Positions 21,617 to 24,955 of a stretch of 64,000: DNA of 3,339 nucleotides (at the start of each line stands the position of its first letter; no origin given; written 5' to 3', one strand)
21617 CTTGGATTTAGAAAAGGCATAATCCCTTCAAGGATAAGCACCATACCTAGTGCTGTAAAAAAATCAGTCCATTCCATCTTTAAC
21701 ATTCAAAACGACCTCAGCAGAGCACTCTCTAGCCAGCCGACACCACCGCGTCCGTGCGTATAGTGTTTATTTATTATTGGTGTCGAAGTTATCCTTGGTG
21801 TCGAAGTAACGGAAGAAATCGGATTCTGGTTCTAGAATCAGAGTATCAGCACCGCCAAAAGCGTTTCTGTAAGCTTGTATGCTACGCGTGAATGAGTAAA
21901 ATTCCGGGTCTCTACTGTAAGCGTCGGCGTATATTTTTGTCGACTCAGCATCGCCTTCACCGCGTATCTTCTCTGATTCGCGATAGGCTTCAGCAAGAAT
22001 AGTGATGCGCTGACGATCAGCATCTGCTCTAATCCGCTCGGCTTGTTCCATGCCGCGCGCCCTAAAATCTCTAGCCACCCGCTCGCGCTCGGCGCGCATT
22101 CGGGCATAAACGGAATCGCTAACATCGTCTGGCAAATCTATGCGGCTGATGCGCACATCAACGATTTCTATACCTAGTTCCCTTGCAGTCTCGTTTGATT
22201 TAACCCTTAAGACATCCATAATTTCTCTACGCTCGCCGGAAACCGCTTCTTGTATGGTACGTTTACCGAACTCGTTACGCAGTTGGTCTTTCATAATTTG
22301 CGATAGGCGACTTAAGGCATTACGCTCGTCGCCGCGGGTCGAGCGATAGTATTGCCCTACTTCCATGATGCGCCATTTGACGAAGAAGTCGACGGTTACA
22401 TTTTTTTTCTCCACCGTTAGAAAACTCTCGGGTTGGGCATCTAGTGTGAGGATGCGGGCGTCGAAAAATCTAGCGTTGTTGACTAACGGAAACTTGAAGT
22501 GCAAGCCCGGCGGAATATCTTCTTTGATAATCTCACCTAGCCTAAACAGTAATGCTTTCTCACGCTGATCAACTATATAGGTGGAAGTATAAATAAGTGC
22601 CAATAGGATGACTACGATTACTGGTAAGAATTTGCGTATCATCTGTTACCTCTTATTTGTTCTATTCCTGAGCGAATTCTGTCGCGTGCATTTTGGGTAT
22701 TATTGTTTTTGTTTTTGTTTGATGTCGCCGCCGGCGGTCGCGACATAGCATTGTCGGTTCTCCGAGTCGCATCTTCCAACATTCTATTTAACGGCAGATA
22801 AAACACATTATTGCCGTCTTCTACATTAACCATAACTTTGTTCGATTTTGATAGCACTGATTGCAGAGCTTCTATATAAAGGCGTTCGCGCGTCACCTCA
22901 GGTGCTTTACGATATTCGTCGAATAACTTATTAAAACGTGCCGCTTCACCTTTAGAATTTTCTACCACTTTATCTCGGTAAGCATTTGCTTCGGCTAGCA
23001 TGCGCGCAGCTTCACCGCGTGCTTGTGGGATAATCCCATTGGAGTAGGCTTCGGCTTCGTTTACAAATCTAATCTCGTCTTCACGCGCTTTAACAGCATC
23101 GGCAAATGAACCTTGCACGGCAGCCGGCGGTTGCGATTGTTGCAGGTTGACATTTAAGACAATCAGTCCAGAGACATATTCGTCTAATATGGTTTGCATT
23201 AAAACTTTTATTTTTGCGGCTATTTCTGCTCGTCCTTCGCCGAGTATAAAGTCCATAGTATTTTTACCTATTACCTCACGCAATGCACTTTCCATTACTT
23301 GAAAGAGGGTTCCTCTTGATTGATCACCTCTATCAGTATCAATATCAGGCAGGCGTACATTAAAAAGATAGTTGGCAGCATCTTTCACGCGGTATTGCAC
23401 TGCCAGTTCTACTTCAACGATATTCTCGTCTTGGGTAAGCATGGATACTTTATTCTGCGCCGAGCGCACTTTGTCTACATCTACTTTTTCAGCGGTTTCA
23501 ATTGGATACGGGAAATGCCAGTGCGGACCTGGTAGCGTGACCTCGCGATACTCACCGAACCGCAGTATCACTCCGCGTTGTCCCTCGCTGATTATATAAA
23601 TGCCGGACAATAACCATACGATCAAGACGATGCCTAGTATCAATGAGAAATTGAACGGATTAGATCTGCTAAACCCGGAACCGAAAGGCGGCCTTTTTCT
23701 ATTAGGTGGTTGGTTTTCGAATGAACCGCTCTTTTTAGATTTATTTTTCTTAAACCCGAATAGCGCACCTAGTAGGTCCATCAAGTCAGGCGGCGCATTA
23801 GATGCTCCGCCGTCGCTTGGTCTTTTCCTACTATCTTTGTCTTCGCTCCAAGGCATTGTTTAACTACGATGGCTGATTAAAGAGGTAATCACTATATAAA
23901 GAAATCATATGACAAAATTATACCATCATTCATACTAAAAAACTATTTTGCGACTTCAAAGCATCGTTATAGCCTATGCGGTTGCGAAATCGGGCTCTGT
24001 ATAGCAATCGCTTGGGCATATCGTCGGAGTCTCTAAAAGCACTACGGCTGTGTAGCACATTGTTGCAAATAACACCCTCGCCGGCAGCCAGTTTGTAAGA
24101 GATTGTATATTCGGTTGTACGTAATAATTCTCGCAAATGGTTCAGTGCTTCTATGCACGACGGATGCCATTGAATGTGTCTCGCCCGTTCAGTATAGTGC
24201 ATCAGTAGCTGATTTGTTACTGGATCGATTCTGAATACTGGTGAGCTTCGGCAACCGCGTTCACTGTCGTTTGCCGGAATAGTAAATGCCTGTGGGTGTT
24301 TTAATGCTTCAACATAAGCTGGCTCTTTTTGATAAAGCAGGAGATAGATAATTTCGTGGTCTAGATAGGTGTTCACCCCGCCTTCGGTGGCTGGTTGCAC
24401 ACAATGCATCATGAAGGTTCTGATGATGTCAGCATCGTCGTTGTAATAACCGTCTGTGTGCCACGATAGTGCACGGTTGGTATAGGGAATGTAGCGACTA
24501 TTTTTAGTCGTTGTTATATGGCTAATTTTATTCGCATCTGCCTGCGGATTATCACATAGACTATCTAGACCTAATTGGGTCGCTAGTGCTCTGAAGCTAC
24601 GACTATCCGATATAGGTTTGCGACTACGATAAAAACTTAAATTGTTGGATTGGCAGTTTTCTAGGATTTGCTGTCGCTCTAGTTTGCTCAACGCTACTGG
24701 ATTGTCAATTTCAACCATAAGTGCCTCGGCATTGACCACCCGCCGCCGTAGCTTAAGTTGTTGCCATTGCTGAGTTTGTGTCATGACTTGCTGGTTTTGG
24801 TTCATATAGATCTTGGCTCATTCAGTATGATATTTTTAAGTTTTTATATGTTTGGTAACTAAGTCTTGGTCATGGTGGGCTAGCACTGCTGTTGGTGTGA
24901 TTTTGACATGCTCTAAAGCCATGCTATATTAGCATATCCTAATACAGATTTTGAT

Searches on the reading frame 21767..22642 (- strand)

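Call 29: search_protein_families(library=pfam, proteins=[window:21767-22642:-], max_evalue=0.001)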
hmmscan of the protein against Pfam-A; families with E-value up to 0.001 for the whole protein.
window:21767-22642:- (291 aa): 1 family
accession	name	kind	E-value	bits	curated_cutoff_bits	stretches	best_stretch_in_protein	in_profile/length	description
PF01145.31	Band_7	-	9.7e-30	104.3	23.6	1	23-197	2-174/176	SPFH domain / Band 7 family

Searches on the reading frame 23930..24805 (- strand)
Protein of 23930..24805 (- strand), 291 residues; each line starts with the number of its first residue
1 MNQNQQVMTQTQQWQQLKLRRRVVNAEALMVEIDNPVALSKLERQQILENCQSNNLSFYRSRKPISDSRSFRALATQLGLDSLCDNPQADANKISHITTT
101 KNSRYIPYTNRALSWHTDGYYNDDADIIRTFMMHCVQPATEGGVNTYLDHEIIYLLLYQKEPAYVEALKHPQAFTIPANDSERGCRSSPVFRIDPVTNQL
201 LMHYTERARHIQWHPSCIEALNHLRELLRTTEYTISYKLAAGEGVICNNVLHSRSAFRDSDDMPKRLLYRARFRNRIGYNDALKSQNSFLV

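Call 32: search_protein_families(library=pfam, proteins=[window:23930-24805:-], max_evalue=0.0001)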
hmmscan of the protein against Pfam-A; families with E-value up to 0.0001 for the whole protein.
window:23930-24805:- (291 aa): 1 family
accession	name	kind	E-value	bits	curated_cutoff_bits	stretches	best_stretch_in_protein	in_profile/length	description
PF02668.22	TauD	-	7.1e-22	79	27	1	27-271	12-266/267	Taurine catabolism dioxygenase TauD, TfdA family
